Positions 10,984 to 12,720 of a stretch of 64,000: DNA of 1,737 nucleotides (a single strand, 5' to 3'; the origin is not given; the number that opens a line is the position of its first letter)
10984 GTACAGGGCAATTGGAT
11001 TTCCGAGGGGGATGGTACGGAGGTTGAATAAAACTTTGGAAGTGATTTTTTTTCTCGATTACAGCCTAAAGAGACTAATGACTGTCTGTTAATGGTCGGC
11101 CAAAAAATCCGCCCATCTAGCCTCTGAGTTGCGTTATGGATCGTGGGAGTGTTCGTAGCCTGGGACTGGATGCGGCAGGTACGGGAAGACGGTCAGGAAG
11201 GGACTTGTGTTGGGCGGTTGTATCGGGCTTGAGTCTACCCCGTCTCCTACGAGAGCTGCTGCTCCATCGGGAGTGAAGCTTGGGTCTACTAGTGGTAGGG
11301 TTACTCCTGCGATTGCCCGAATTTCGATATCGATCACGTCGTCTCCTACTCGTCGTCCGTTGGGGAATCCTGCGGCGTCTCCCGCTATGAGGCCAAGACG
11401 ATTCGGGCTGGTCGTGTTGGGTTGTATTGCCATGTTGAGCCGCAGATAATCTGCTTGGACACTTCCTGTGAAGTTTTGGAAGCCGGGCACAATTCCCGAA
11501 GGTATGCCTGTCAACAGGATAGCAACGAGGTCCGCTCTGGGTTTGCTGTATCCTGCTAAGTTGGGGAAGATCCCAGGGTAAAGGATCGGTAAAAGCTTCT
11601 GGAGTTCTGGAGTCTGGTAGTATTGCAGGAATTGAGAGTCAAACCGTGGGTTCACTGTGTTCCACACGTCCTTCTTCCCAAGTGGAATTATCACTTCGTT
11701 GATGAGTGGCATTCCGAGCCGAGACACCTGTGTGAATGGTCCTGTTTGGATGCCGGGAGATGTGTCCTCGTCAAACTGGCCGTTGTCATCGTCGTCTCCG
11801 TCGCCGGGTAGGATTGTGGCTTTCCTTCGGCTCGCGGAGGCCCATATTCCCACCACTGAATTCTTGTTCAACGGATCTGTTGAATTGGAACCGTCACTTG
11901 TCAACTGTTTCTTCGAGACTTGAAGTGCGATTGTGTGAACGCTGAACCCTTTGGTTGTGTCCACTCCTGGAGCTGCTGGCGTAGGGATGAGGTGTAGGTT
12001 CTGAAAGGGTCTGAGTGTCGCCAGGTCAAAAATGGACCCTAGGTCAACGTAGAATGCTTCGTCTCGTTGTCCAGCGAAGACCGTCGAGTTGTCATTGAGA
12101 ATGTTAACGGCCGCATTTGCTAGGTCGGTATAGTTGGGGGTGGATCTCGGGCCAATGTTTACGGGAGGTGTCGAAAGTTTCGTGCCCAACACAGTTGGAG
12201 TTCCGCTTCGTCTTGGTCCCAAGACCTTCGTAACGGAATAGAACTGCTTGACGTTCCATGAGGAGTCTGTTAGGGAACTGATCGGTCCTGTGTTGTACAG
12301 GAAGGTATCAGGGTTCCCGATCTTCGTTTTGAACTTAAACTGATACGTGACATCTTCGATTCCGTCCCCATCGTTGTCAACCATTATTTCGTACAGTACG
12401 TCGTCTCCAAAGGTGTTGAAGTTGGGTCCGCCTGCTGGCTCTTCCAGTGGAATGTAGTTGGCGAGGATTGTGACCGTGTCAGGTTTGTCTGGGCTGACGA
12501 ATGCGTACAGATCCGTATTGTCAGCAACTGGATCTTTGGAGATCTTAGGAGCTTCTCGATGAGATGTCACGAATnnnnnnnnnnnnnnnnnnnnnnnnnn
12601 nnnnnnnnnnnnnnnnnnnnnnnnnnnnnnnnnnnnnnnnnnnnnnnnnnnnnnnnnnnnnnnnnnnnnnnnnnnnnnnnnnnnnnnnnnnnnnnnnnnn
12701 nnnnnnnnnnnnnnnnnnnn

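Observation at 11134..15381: tatA-tatC next to a Tat-signal mini-protein translationally coupled to a signal-less DUF4331 protein: candidate dedicated Tat hitch-hiker export module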

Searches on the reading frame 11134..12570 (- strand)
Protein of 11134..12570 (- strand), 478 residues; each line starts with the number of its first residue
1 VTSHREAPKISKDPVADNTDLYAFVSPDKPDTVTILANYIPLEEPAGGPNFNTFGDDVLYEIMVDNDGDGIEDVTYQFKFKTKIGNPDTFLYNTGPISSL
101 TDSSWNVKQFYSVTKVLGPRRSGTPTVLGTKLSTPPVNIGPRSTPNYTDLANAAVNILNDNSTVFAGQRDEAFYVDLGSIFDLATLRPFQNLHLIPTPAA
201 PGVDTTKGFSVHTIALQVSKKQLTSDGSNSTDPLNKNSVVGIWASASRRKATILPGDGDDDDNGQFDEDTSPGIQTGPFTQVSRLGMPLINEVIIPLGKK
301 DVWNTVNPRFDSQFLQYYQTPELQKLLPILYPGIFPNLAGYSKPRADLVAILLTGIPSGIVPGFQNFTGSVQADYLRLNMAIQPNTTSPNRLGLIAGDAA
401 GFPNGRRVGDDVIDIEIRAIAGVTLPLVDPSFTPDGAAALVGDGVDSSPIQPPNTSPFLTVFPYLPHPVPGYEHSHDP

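Call 4: search_protein_families(library=pfam, proteins=[window:11134-12570:-], max_evalue=0.1)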
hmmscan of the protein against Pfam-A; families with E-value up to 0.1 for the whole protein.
window:11134-12570:- (478 aa): 1 family
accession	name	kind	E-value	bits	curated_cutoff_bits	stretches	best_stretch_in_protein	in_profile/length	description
PF14224.11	DUF4331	-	1.4e-138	463.1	27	1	3-468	2-421/421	Domain of unknown function (DUF4331)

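Call 5: search_solved_structures(query=window:11134-12570:-, max_evalue=1)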
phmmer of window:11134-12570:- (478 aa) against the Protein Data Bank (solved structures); distinct sequences matched with E-value up to 1: 0.

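Call 11: find_homologous_proteins(query=window:11134-12570:-, max_evalue=0.00001)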
Query window:11134-12570:- (478 aa): 8000 proteins with E <= 0.00001 among 8000 candidates; the best 120 are listed.
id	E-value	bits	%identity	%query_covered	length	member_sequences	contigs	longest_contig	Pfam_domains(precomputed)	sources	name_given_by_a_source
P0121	0.0e+0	1017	93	100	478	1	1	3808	PF14224.12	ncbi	-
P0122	0.0e+0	1013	93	100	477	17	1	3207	PF14224.12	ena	-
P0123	5.6e-298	1006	91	100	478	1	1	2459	PF14224.12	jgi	jgi:hypothetical protein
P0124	3.4e-297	1004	93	100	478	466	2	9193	PF14224.12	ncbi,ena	-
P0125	6.9e-296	1000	91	100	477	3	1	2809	PF14224.12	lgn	-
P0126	2.0e-295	998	91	100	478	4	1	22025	PF14224.12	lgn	-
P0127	1.4e-293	992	91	100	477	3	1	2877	PF14224.12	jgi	jgi:hypothetical protein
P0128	2.6e-292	988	91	100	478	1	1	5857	PF14224.12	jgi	jgi:hypothetical protein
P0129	2.6e-292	988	90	100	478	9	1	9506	PF14224.12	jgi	-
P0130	6.5e-289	977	89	100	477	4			PF14224.12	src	-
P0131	4.6e-284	961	87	100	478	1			PF14224.12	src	-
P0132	7.8e-282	953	89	100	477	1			PF14224.12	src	-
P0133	2.4e-278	942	85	100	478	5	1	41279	PF14224.12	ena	-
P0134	1.2e-277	939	85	100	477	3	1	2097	PF14224.12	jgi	jgi:Domain of unknown function (DUF4331)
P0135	2.0e-277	939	85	100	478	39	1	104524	PF14224.12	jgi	jgi:hypothetical protein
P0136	2.2e-276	935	90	100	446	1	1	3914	PF14224.12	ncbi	-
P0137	3.5e-274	928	84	100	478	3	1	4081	PF14224.12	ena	-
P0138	1.4e-273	926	84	100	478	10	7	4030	PF14224.12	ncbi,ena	-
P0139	3.6e-273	925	84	100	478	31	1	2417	PF14224.12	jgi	-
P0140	8.4e-271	917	83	100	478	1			PF14224.12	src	-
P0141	1.8e-265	899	82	100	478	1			PF14224.12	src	-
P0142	6.4e-261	884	80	100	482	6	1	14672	PF14224.12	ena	-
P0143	8.2e-260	881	80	100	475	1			PF14224.12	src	-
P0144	3.1e-259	879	80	100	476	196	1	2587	PF14224.12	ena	-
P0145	8.1e-259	877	79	100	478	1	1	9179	PF14224.12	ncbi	-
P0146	1.1e-258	877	82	100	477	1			PF14224.12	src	-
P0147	1.6e-258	876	79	100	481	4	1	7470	PF14224.12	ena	-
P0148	3.1e-258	875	79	100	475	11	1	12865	PF14224.12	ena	-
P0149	6.4e-258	874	84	97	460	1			PF14224.12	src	-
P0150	8.3e-258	874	80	100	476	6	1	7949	PF14224.12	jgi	jgi:hypothetical protein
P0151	4.8e-256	868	78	100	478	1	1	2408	PF14224.12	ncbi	-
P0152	1.9e-255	866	79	100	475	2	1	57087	PF14224.12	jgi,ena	-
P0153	3.3e-255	865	78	100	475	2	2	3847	PF14224.12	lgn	-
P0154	7.9e-255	864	79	98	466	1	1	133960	PF14224.12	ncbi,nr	ncbi:DUF4331 domain-containing protein [Candidatus Bathyarchaeota archaeon]|nr:MAG: DUF4331 domain-c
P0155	2.9e-254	862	79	100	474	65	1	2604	PF14224.12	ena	-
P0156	1.1e-253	860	79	100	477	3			PF14224.12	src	-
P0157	2.3e-253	859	78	100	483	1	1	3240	PF14224.12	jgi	jgi:hypothetical protein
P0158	2.3e-252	856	78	100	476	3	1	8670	PF14224.12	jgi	jgi:hypothetical protein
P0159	2.3e-252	856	78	100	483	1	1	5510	PF14224.12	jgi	-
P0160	4.1e-252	855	79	100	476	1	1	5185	PF14224.12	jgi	jgi:hypothetical protein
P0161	6.4e-252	855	78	100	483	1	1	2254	PF14224.12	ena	-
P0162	6.5e-252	855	78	100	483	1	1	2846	PF14224.12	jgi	-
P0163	1.6e-251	853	79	100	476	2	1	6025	PF14224.12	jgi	-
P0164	2.3e-251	853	78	100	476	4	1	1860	PF14224.12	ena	-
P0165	5.1e-251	852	77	100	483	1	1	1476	PF14224.12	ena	-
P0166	8.2e-251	851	77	100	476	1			PF14224.12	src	-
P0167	4.7e-250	848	78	100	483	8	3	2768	PF14224.12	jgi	jgi:hypothetical protein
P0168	4.8e-250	848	76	100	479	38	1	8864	PF14224.12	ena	-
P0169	6.4e-250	848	78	100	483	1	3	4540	PF14224.12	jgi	jgi:hypothetical protein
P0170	2.0e-249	846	77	100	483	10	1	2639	PF14224.12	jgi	jgi:hypothetical protein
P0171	2.3e-249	846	77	100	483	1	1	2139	PF14224.12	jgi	jgi:hypothetical protein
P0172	2.5e-249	846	77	100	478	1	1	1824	PF14224.12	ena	-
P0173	1.2e-248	844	78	100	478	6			PF14224.12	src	-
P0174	7.2e-248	841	77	100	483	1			PF14224.12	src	-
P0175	9.4e-248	841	77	100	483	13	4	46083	PF14224.12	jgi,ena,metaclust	metaclust:\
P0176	1.4e-246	837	79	97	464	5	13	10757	PF14224.12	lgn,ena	-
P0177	4.3e-246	835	77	100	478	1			PF14224.12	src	-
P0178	1.6e-245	833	79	100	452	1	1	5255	PF14224.12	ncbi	-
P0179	8.4e-245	831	76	100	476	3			PF14224.12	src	-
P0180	2.7e-242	823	76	97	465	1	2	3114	PF14224.12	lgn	-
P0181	2.9e-240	816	79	95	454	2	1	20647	PF14224.12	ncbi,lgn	-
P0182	3.1e-239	813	76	100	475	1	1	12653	PF14224.12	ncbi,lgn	-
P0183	8.7e-238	808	76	100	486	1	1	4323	PF14224.12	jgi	jgi:hypothetical protein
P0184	1.7e-235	800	76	97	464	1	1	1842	PF14224.12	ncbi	-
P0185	2.4e-232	790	73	100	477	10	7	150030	PF14224.12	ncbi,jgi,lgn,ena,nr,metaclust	ncbi:DUF4331 domain-containing protein [Candidatus Bathyarchaeota archaeon]|nr:MAG: DUF4331 domain-c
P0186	1.4e-229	781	91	79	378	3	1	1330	PF14224.12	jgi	jgi:hypothetical protein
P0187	3.1e-228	776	73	100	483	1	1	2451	PF14224.12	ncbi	-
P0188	3.6e-228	776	74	100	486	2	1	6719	PF14224.12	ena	-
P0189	2.8e-226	770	74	100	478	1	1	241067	PF14224.12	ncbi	-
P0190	1.2e-225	768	73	100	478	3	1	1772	PF14224.12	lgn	-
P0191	5.8e-225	766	73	100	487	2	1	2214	PF14224.12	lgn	-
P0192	4.8e-224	763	71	100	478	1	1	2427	PF14224.12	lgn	-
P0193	1.0e-223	761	79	87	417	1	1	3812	PF14224.12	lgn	-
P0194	7.7e-223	759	78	88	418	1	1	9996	PF14224.12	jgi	-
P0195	7.8e-223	759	78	88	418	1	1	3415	PF14224.12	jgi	-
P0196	8.0e-223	759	78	88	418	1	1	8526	PF14224.12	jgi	-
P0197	1.2e-222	758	77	88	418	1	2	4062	PF14224.12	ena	-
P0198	1.3e-222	758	77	88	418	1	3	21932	PF14224.12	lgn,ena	-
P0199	3.8e-222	756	72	100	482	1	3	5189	PF14224.12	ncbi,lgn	-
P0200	4.6e-219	746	77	87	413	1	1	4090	PF14224.12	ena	-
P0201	2.6e-217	740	70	100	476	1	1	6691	PF14224.12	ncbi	-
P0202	5.5e-217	739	70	100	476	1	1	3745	PF14224.12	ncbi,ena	-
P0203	6.7e-217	739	70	100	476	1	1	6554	PF14224.12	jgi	-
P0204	9.0e-217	739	71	100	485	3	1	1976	PF14224.12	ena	-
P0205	2.1e-216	737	70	100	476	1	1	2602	PF14224.12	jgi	-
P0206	2.4e-216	737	70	100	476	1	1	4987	PF14224.12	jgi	-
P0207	2.8e-216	737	69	100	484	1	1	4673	PF14224.12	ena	-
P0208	3.1e-216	737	70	100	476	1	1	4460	PF14224.12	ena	-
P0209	3.5e-214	730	79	83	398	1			PF14224.12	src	-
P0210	8.4e-214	729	69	100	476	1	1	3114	PF14224.12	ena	-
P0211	5.0e-213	726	70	100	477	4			PF14224.12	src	-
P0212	2.2e-212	724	70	100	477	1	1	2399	PF14224.12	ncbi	-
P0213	4.4e-212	723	85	77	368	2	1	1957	PF14224.12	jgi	jgi:hypothetical protein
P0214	5.5e-212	723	90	73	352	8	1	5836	PF14224.12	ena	-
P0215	9.8e-212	722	70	100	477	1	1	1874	PF14224.12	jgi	-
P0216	1.6e-211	721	70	100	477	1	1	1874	PF14224.12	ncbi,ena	-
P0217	1.6e-211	721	70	100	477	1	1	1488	PF14224.12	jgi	-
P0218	4.9e-211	720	81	80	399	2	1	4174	PF14224.12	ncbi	-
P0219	5.1e-211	720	69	100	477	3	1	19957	PF14224.12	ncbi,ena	-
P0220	1.4e-210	718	91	73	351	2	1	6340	PF14224.12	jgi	jgi:hypothetical protein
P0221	7.9e-210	716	-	-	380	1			PF14224.12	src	-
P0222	4.7e-207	707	67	100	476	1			PF14224.12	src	-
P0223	3.6e-206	704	67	100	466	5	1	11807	PF14224.12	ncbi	-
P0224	2.6e-205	701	69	100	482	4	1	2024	PF14224.12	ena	-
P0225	6.9e-204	696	90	72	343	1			PF14224.12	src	-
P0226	7.5e-203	693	82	78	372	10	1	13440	PF14224.12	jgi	-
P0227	9.6e-202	689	65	100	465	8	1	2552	PF14224.12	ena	-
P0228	6.4e-201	686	68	100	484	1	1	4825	PF14224.12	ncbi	-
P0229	6.6e-201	686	66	100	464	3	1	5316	PF14224.12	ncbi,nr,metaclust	ncbi:MAG: hypothetical protein A2W20_04445 [Candidatus Aminicenantes bacterium RBG_16_66_30]|nr:MAG:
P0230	1.1e-200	686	67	100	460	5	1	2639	PF14224.12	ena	-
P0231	2.4e-200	684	65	100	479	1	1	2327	PF14224.12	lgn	-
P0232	7.7e-200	683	66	100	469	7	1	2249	PF14224.12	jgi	-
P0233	7.8e-200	683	67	100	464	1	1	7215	PF14224.12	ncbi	-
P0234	2.3e-199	681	77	82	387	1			PF14224.12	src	-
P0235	6.4e-199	680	66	100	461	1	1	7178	PF14224.12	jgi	-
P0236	8.1e-199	679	66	100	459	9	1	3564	PF14224.12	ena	-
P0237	6.7e-198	676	65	100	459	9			PF14224.12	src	-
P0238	6.6e-197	673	66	100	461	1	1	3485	PF14224.12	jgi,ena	-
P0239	3.9e-196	671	77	81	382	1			PF14224.12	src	-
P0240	2.5e-195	668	65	100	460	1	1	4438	PF14224.12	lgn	-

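Call 12: search_protein_families(library=ncbifam, proteins=[window:11134-12570:-], max_evalue=0.01)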
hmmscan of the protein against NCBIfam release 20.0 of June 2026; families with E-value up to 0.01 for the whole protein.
window:11134-12570:- (478 aa): 0 families

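Call 14: find_encoding_contigs(protein=P0223, flank=6000, max_places=2)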
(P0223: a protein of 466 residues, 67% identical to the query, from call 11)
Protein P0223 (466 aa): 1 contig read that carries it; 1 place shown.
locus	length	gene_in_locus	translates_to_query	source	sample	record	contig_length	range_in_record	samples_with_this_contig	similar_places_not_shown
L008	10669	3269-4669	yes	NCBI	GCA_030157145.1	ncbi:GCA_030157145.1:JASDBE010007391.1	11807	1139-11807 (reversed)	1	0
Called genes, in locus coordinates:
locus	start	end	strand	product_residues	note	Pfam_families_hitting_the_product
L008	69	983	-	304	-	PF01497:Peripla_BP_2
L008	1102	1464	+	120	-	PF13650:Asp_protease_2, PF13975:gag-asp_proteas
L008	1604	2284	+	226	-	PF12740:PETase, PF01738:DLH, PF12146:Hydrolase_4 (faint), PF08840:BAAT_C, PF00326:Peptidase_S9 (weak)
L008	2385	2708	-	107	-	-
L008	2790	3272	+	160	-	-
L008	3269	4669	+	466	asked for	PF14224:DUF4331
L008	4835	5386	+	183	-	-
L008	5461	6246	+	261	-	PF00590:TP_methylase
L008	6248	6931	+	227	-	PF00881:Nitroreductase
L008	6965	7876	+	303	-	PF00903:Glyoxalase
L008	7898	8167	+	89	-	PF04010:DUF357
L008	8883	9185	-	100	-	-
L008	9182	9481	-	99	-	-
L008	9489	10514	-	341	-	PF00571:CBS, PF24336:DUF7504 (weak)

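Call 15: find_encoding_contigs(protein=P0233, flank=6000, max_places=2)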
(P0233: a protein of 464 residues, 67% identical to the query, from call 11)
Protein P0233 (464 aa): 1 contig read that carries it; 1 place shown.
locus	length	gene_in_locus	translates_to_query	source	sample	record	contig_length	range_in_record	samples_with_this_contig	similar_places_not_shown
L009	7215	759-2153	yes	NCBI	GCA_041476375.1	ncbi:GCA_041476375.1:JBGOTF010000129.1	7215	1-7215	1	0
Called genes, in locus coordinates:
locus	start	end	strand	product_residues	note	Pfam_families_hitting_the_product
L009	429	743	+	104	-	-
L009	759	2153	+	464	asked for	PF14224:DUF4331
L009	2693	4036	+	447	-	-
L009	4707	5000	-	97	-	PF16216:GxGYxYP_N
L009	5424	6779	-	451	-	PF01011:PQQ (faint), PF13360:PQQ_2, PF13570:Beta-prop_ACSF4, PF23414:Beta-prop_EML_2 (faint), PF13360:PQQ_2, PF13570:Beta-prop_ACSF4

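Call 16: find_encoding_contigs(protein=P0229, flank=6000, max_places=2)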
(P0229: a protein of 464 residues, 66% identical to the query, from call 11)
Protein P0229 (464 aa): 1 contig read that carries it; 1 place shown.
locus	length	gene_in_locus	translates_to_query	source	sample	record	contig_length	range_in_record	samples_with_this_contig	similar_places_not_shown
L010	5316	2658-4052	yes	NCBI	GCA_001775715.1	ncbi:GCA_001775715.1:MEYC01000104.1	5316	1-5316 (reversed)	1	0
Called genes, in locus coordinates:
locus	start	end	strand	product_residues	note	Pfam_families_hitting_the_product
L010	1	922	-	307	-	PF01636:APH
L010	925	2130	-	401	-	PF02771:Acyl-CoA_dh_N, PF02770:Acyl-CoA_dh_M, PF00441:Acyl-CoA_dh_1, PF08028:Acyl-CoA_dh_2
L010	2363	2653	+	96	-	-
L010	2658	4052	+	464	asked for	PF14224:DUF4331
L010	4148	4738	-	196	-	PF01917:Flagellin_arch-type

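Call 20: find_related_loci(query=A1, collection=genome_contigs, flank=5000)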
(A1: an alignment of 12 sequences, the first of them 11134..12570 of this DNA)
Query A1 (478 aa) in genome_contigs; peptide patterns used: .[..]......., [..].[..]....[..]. (x = any residue, [..] = any of these).
599 stretches matched a pattern (row limit reached: there are more); 594 encode a relative of the query (tblastn E <= 1e-3); the best 80 are kept; 80 distinct loci.
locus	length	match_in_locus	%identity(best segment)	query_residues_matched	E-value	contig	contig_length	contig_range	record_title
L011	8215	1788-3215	80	1-478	0e+0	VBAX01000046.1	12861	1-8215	MAG: Candidatus Bathyarchaeota archaeon isolate BA_3 14_1009_13_20cm_scaffold_1918, whole genome shotgun sequence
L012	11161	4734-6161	80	1-478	0e+0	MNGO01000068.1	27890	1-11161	MAG: Crenarchaeota archaeon 13_1_40CM_3_52_10 13_1_40cm_3_scaffold_4926, whole genome shotgun sequence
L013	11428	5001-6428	80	1-478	0e+0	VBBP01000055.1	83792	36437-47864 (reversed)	MAG: Candidatus Bathyarchaeota archaeon isolate BA_21 14_1009_12_30cm_scaffold_229, whole genome shotgun sequence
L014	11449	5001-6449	77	1-478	0e+0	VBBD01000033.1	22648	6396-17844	MAG: Candidatus Bathyarchaeota archaeon isolate BA_9 14_0929_09_40cm_scaffold_2053, whole genome shotgun sequence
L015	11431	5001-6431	73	1-477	0e+0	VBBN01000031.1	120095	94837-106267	MAG: Candidatus Bathyarchaeota archaeon isolate BA_19 14_1009_16_40cm_scaffold_326, whole genome shotgun sequence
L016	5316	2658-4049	66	1-477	0e+0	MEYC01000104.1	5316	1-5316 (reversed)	MAG: Candidatus Aminicenantes bacterium RBG_16_66_30 RBG_16_scaffold_59317, whole genome shotgun sequence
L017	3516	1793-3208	63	1-478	0e+0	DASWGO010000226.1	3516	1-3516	MAG TPA_asm: Thermoplasmata archaeon isolate SMAG_U2818 k141_975719, whole genome shotgun sequence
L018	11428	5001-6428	79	1-478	0e+0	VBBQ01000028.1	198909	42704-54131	MAG: Candidatus Bathyarchaeota archaeon isolate BA_22 14_1009_05_40cm_scaffold_180, whole genome shotgun sequence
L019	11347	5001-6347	64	1-473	0e+0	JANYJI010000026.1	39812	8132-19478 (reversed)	MAG: Chloroflexi bacterium isolate GL140_3_metabinner_90 GL140_3_k141_1857804, whole genome shotgun sequence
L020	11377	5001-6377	63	1-477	0e+0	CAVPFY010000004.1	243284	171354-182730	MAG: uncultured Chloroflexia bacterium isolate MFD10007.bin.3.387 genome assembly, contig: contig_28985, whole genome sh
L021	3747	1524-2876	63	1-473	0e+0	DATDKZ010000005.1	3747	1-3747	MAG TPA_asm: Actinomycetota bacterium isolate SMAG_U371 k141_1804264, whole genome shotgun sequence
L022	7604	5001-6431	61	1-477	0e+0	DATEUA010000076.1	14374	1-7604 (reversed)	MAG TPA_asm: Thermoplasmata archaeon isolate SMAG_U8329 k141_2969293, whole genome shotgun sequence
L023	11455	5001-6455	61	1-478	0e+0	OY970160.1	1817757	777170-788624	MAG: uncultured Nitrososphaerales archaeon isolate MFD09222.bin.1.114 genome assembly, chromosome: 1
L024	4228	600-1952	60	1-473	0e+0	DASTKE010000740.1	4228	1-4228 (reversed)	MAG TPA_asm: Ktedonobacteraceae bacterium isolate SMAG_U1933 k141_1764873, whole genome shotgun sequence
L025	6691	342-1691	61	1-474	0e+0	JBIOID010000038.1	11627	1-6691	MAG: Candidatus Limnocylindrales bacterium isolate GcL4-8 k141_2609954_length_11627_cov_13.7092, whole genome shotgun se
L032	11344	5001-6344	60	1-473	0e+0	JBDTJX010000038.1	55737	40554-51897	MAG: Candidatus Dormibacter sp. isolate cluster2_bin.63 k127_3731364, whole genome shotgun sequence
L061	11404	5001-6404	57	1-472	9e-174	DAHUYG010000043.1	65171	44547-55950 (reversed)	MAG TPA_asm: Acidimicrobiaceae bacterium isolate clean1665 k141_462701, whole genome shotgun sequence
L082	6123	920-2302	57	1-473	3e-170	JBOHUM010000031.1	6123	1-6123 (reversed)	MAG: Candidatus Dormibacteria bacterium isolate TC-S_metawrap_bin.173 k127_302244, whole genome shotgun sequence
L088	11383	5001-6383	56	1-473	1e-167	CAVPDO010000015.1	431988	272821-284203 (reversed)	MAG: uncultured Actinomycetes bacterium isolate MFD00031.bin.1.56 genome assembly, contig: contig_8582, whole genome sho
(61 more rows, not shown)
